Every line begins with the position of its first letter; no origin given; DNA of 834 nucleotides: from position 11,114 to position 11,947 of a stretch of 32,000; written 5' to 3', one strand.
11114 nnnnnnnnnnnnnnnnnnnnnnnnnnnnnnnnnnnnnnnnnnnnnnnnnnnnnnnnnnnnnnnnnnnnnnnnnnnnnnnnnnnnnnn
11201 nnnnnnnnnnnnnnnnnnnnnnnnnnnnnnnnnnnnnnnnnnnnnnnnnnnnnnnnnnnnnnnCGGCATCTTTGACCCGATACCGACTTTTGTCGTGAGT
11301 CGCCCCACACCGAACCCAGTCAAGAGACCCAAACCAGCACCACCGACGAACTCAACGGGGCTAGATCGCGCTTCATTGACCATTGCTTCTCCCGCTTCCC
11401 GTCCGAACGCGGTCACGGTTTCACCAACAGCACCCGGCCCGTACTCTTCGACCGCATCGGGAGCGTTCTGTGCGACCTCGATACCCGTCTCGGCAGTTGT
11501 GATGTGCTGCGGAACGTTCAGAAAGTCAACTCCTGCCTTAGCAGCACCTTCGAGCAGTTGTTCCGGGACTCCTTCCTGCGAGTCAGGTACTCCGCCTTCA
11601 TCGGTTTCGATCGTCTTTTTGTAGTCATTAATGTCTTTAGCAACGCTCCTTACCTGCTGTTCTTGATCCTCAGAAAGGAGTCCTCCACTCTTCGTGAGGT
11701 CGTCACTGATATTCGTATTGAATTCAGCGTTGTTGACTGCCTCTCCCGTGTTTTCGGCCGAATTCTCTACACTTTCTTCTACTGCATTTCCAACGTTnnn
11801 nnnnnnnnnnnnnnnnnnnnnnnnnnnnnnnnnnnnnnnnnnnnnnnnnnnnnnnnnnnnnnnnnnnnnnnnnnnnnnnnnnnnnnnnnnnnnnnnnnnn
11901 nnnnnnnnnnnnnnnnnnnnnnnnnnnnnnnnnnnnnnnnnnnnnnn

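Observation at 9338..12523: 1061-aa modular giant protein with poly-Ser, 22-residue repeats and a SYPPxGG region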

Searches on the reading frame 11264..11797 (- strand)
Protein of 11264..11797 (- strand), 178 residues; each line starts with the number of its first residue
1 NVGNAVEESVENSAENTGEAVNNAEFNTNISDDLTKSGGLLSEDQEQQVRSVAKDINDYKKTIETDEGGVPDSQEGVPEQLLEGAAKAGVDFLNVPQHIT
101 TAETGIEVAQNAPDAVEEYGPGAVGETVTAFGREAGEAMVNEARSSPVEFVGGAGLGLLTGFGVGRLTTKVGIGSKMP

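Call 39: search_protein_families(library=pfam, proteins=[window:11264-11761:-], max_evalue=10)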
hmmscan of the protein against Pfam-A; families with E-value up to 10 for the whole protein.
seq(166 aa): 0 families

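Call 47: find_related_loci(query=window:11264-11797:-, collection=viral_contigs, flank=10000)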
Query window:11264-11797:- (178 aa) in viral_contigs; peptide patterns used: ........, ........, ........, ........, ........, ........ (x = any residue, [..] = any of these).
16 stretches matched a pattern, but none encodes a relative of the query by tblastn (E <= 1e-3).

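Call 50: find_related_loci(query=A2, collection=genome_contigs, flank=10000)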
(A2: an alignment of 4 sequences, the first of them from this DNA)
Query A2 (158 aa) in genome_contigs; peptide patterns used: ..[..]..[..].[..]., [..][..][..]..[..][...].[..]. (x = any residue, [..] = any of these).
142 stretches matched a pattern, but none encodes a relative of the query by tblastn (E <= 1e-3).

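Call 51: find_related_loci(query=A2, collection=viral_contigs, flank=10000)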
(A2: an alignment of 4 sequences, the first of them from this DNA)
Query A2 (158 aa) in viral_contigs; peptide patterns used: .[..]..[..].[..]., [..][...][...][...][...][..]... (x = any residue, [..] = any of these).
147 stretches matched a pattern, but none encodes a relative of the query by tblastn (E <= 1e-3).
